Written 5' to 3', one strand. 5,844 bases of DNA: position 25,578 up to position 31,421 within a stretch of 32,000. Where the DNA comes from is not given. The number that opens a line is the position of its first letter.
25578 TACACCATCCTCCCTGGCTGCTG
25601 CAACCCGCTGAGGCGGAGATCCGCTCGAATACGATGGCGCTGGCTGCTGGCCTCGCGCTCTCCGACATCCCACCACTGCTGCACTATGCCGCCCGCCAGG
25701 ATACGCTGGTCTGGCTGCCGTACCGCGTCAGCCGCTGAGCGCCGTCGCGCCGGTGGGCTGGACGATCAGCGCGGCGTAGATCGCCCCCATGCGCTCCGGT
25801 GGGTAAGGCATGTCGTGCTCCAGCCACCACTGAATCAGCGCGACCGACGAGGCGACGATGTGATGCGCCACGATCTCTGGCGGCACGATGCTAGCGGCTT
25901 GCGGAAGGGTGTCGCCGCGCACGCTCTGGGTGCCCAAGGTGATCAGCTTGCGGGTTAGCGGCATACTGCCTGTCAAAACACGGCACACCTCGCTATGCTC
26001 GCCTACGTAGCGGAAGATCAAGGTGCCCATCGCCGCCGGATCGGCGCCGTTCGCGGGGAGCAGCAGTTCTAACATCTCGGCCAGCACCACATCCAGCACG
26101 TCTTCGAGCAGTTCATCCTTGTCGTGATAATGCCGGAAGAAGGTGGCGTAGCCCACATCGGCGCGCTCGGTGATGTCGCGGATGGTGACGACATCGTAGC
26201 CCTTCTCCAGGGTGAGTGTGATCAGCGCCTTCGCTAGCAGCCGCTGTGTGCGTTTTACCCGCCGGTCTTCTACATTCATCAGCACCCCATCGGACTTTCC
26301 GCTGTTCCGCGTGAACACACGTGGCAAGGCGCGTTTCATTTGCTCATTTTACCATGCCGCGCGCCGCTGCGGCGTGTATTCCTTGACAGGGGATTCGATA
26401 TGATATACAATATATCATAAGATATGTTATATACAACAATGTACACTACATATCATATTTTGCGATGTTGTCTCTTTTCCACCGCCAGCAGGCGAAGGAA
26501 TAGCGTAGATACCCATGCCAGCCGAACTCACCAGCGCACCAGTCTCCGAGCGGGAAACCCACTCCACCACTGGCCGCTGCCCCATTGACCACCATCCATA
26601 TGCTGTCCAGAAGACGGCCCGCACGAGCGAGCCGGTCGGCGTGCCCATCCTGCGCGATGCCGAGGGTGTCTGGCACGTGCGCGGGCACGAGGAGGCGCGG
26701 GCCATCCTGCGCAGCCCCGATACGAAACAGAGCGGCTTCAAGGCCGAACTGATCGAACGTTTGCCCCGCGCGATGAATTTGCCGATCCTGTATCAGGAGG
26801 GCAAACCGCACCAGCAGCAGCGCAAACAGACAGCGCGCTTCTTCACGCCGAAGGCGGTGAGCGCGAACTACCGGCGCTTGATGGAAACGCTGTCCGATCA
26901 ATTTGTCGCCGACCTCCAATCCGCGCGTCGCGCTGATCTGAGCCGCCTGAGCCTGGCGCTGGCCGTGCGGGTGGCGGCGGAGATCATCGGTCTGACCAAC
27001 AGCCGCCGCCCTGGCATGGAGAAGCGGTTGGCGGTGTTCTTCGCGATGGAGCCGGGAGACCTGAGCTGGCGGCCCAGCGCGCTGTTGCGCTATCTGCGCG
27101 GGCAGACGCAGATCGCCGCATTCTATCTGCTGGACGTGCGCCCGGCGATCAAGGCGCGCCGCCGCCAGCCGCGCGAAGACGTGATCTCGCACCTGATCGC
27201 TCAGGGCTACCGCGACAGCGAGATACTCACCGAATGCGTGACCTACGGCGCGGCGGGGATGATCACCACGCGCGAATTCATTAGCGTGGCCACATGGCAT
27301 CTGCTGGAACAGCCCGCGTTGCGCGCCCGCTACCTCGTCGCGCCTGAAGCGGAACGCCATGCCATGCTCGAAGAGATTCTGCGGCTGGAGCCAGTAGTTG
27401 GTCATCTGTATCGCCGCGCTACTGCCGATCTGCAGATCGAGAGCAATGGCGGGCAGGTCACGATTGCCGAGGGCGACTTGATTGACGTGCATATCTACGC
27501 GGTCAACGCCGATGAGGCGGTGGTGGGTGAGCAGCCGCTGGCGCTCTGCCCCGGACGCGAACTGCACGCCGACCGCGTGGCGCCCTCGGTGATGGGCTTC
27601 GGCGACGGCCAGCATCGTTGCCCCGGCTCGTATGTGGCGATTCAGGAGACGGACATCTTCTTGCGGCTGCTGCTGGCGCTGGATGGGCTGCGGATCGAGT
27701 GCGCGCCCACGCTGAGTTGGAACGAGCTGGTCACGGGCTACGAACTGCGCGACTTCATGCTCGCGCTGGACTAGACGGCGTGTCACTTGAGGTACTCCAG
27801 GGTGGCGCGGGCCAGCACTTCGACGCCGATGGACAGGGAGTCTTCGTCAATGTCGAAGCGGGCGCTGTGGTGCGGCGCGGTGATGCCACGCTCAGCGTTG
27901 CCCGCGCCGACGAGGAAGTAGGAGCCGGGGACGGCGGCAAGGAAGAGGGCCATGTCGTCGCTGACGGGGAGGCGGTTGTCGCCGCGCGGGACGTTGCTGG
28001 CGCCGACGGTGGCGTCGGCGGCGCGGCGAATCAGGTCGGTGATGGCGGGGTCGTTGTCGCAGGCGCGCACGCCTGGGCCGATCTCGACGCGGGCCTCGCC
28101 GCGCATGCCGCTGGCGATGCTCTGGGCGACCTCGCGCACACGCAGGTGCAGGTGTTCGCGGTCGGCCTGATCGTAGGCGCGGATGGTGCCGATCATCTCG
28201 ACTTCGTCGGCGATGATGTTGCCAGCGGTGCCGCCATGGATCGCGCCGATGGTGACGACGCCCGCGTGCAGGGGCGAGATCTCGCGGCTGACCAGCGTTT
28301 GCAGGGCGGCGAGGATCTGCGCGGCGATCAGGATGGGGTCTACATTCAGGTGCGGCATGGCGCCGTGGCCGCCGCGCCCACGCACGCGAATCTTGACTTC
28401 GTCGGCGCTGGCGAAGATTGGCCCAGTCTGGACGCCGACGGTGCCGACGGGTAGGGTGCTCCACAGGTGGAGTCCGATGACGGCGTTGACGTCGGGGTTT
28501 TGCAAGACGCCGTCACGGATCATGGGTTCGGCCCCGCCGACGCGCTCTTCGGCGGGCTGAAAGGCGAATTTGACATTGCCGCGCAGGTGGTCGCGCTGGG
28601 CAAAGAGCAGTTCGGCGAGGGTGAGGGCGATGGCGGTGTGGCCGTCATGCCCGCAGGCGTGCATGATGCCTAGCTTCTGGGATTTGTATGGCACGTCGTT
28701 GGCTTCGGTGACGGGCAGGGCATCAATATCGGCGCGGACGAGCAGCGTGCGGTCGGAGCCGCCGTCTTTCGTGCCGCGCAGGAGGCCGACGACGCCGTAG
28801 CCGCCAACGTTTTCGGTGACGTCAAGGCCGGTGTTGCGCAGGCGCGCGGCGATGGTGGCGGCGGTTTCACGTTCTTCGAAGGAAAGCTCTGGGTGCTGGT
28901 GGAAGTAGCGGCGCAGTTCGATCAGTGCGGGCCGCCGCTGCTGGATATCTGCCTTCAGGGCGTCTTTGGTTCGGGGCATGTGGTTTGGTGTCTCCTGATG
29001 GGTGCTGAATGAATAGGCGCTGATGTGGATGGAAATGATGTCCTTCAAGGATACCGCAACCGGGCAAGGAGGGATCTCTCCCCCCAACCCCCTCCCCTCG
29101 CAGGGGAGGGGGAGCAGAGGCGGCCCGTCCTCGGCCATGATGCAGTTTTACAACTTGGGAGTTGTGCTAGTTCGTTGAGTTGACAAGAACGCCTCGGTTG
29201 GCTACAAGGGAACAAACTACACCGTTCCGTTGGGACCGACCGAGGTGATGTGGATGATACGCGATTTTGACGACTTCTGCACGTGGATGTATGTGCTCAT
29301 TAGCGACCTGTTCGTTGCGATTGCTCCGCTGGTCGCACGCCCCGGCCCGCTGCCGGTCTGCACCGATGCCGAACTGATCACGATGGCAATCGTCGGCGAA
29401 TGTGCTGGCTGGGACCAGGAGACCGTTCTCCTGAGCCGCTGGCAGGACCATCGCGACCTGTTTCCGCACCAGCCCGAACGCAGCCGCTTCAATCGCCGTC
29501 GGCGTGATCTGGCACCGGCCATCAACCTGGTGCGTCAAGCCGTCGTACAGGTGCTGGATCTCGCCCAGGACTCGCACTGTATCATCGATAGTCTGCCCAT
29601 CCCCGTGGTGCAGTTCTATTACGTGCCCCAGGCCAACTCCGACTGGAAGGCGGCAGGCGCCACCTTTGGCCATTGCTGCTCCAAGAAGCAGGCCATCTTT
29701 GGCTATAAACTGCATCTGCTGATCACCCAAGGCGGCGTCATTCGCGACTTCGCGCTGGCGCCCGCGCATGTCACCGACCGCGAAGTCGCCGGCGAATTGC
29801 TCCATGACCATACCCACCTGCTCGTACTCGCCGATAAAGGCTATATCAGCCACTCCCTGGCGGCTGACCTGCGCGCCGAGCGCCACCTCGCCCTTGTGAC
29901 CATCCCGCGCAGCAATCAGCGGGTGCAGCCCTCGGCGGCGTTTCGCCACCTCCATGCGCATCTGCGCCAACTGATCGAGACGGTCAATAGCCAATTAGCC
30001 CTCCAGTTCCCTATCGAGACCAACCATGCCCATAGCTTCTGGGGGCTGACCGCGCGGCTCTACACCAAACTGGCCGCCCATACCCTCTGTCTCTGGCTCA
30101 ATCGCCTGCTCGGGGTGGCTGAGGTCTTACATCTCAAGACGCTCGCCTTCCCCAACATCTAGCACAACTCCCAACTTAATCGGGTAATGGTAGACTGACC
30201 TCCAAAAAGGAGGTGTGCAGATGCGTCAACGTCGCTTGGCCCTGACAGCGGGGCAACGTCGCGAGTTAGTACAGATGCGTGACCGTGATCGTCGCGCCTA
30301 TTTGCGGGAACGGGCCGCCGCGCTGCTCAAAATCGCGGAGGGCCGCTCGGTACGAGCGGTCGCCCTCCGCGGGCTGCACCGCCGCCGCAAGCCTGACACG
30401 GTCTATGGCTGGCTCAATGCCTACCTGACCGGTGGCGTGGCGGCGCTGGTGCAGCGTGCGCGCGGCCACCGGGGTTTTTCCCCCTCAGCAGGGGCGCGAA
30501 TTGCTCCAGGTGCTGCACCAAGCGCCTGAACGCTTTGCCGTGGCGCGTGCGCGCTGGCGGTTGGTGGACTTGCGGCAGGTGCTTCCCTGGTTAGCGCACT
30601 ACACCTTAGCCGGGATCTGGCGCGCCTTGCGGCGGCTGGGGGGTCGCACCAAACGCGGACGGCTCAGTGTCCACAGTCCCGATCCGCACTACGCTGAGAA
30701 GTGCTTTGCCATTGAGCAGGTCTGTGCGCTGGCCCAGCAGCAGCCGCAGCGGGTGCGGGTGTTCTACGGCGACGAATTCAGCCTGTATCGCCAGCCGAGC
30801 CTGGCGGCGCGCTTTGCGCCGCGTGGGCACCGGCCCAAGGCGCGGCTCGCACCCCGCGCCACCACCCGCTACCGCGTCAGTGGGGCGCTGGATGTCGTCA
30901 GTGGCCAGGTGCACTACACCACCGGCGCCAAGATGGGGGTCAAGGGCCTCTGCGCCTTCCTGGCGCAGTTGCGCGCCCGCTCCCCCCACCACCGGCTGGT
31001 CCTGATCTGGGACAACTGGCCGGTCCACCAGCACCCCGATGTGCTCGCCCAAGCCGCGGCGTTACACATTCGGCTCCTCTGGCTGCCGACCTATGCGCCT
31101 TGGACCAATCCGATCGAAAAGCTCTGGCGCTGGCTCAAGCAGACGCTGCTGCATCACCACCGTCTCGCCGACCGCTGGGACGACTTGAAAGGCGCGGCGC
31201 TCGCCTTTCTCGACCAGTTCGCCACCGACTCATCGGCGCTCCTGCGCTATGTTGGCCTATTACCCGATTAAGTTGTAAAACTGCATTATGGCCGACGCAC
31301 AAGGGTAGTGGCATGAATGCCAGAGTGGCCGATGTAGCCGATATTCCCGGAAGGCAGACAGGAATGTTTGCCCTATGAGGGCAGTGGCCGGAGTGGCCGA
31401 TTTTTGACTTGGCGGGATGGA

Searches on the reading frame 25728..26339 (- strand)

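Call 9: search_protein_families(library=pfam, proteins=[window:25728-26339:-], max_evalue=0.01)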
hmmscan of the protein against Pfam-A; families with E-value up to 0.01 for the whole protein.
window:25728-26339:- (203 aa): 2 families
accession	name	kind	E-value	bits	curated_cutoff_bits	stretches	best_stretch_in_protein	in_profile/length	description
PF00440.29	TetR_N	-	2.5e-10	40.4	24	1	42-81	8-47/47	Bacterial regulatory proteins, tetR family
PF14278.11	TetR_C_8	-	3.2e-07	30.8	26.1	1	107-191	9-100/103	Transcriptional regulator C-terminal region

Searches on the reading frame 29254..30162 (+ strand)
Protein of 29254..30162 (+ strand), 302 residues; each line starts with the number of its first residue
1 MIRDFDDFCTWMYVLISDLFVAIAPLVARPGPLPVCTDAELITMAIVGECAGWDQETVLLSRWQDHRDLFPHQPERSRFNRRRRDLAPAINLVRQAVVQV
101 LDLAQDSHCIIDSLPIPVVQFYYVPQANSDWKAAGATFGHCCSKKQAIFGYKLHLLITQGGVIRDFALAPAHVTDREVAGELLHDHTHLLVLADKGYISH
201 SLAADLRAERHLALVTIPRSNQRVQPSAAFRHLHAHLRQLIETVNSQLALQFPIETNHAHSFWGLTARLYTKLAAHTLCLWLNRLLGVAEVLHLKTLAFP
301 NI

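Call 75: find_encoding_contigs(protein=window:29254-30162:+, flank=10000, max_places=10)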
Protein window:29254-30162:+ (302 aa): 1 contig read that carries it; 1 place shown.
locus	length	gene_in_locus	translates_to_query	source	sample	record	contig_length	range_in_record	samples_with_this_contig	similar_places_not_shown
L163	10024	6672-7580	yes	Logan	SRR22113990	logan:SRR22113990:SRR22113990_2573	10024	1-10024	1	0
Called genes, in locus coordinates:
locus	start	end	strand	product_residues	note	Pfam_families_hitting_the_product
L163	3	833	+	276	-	?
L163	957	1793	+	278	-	PF00376:MerR, PF13411:MerR_1, PF09278:MerR-DNA-bind (weak)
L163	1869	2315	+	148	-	PF07366:SnoaL, PF12680:SnoaL_2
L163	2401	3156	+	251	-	PF06314:ADC (weak), PF09844:DUF2071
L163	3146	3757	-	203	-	PF00440:TetR_N, PF14278:TetR_C_8 (weak)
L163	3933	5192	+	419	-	PF00067:p450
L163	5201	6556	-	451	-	PF01546:Peptidase_M20, PF07687:M20_dimer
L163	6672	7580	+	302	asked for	PF01609:DDE_Tnp_1, PF13612:DDE_Tnp_1_3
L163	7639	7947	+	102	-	PF13518:HTH_28 (weak), PF13551:HTH_29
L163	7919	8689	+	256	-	PF13358:DDE_3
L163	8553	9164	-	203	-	-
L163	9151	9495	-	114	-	PF18478:PIN_10 (faint), PF18480:DUF5615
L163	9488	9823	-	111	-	PF04255:DUF433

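Call 76: find_homologous_proteins(query=window:29254-30159:+, max_evalue=1e-30)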
Query window:29254-30159:+ (302 aa): 3479 proteins with E <= 1e-30 among 5516 candidates; the best 120 are listed.
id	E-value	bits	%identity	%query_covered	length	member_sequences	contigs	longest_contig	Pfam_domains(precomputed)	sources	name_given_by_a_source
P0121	3.5e-203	692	100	100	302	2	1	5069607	PF01609.28,PF13612.13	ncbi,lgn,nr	ncbi:MAG: hypothetical protein OJF49_002502 [Ktedonobacterales bacterium]|nr:MAG: hypothetical prote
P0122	2.5e-170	584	84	100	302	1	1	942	PF01609.28,PF13612.13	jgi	jgi:hypothetical protein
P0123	1.1e-166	572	80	100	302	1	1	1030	PF01609.28,PF13612.13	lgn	-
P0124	1.8e-164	564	80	100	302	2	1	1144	PF01609.28,PF13612.13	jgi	-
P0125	5.3e-164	563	81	100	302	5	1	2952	PF01609.28,PF13612.13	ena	-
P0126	2.1e-163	561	81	100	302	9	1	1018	PF01609.28,PF13612.13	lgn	-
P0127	2.7e-163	561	80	100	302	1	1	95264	PF01609.28,PF13612.13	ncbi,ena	-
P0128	4.0e-163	560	80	100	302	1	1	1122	PF01609.28,PF13612.13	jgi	jgi:Transposase DDE domain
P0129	5.7e-163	560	80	100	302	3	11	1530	PF01609.28,PF13612.13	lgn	-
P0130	1.4e-162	558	79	100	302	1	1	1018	PF01609.28,PF13612.13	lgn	-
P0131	5.1e-162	556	80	100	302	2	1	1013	PF01609.28,PF13612.13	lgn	-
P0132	1.9e-161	555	79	100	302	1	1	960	PF01609.28,PF13612.13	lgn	-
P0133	2.8e-161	554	79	99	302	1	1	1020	PF01609.28,PF13612.13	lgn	-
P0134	3.6e-161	554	79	100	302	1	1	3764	PF01609.28,PF13612.13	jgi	jgi:transposase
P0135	8.0e-161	552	80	100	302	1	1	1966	PF01609.28,PF13612.13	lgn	-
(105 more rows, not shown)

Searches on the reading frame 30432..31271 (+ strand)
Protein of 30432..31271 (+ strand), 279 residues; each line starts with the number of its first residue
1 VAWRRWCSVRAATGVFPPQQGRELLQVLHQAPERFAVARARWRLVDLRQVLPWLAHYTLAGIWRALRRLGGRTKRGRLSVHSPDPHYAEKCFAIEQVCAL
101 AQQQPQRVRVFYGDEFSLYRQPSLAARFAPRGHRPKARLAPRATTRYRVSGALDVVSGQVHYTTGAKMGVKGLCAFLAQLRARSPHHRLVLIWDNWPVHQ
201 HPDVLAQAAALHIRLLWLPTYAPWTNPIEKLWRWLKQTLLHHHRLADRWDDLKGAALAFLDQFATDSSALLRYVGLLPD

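Call 9: search_protein_families(library=pfam, proteins=[window:30432-31271:+], max_evalue=0.01)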
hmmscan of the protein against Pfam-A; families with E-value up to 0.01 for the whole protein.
window:30432-31271:+ (279 aa): 1 family
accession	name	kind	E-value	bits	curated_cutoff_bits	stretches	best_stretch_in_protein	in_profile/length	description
PF13358.12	DDE_3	-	6.2e-22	78.5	28.6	1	109-247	1-141/146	DDE superfamily endonuclease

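Call 73: find_encoding_contigs(protein=window:30501-31271:+, flank=10000, max_places=10)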
Protein window:30501-31271:+ (256 aa): 1 contig read that carries it; 1 place shown.
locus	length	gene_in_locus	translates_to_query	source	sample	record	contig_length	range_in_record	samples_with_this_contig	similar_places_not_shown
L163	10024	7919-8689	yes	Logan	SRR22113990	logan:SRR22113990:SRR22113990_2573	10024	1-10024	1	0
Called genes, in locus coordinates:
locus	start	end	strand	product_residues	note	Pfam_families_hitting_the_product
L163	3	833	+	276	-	?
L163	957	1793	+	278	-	PF00376:MerR, PF13411:MerR_1, PF09278:MerR-DNA-bind (weak)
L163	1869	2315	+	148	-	PF07366:SnoaL, PF12680:SnoaL_2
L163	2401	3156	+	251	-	PF06314:ADC (weak), PF09844:DUF2071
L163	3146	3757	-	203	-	PF00440:TetR_N, PF14278:TetR_C_8 (weak)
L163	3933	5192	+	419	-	PF00067:p450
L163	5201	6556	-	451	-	PF01546:Peptidase_M20, PF07687:M20_dimer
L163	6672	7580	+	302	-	PF01609:DDE_Tnp_1, PF13612:DDE_Tnp_1_3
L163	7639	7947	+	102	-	PF13518:HTH_28 (weak), PF13551:HTH_29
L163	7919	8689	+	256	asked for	PF13358:DDE_3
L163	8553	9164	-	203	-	-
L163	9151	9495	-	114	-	PF18478:PIN_10 (faint), PF18480:DUF5615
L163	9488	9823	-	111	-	PF04255:DUF433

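Call 80: find_homologous_proteins(query=window:30501-31268:+, max_evalue=1e-40)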
Query window:30501-31268:+ (256 aa): 2725 proteins with E <= 1e-40 among 8000 candidates; the best 120 are listed.
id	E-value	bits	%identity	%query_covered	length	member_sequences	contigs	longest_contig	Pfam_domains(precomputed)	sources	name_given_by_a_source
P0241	4.8e-171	585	100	100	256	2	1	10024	PF13358.13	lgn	-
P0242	8.6e-116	404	73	99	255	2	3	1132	PF13358.13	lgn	-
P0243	2.7e-113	396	70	100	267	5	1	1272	PF13358.13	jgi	-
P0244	1.5e-112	393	71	100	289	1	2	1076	PF13358.13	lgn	-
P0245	2.5e-109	383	71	93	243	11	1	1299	PF13358.13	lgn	-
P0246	3.6e-109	382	72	95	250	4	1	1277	PF13358.13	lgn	-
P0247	2.3e-100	353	65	98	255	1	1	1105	PF13358.13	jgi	jgi:transposase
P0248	1.1e-98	348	63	99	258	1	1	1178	PF13358.13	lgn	-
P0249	1.7e-98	347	62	100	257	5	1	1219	PF13358.13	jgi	jgi:hypothetical protein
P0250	8.5e-98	345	66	96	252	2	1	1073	PF13358.13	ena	-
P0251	2.8e-97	343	64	98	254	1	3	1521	PF13592.13,PF13358.13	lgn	-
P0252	8.1e-97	342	66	99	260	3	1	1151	PF13358.13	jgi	jgi:transposase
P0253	8.3e-97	342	62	99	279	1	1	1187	PF13592.13,PF13358.13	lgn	-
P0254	8.5e-97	342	64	98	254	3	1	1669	PF13592.13,PF13358.13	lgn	-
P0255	2.4e-95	337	60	99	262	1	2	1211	PF13358.13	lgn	-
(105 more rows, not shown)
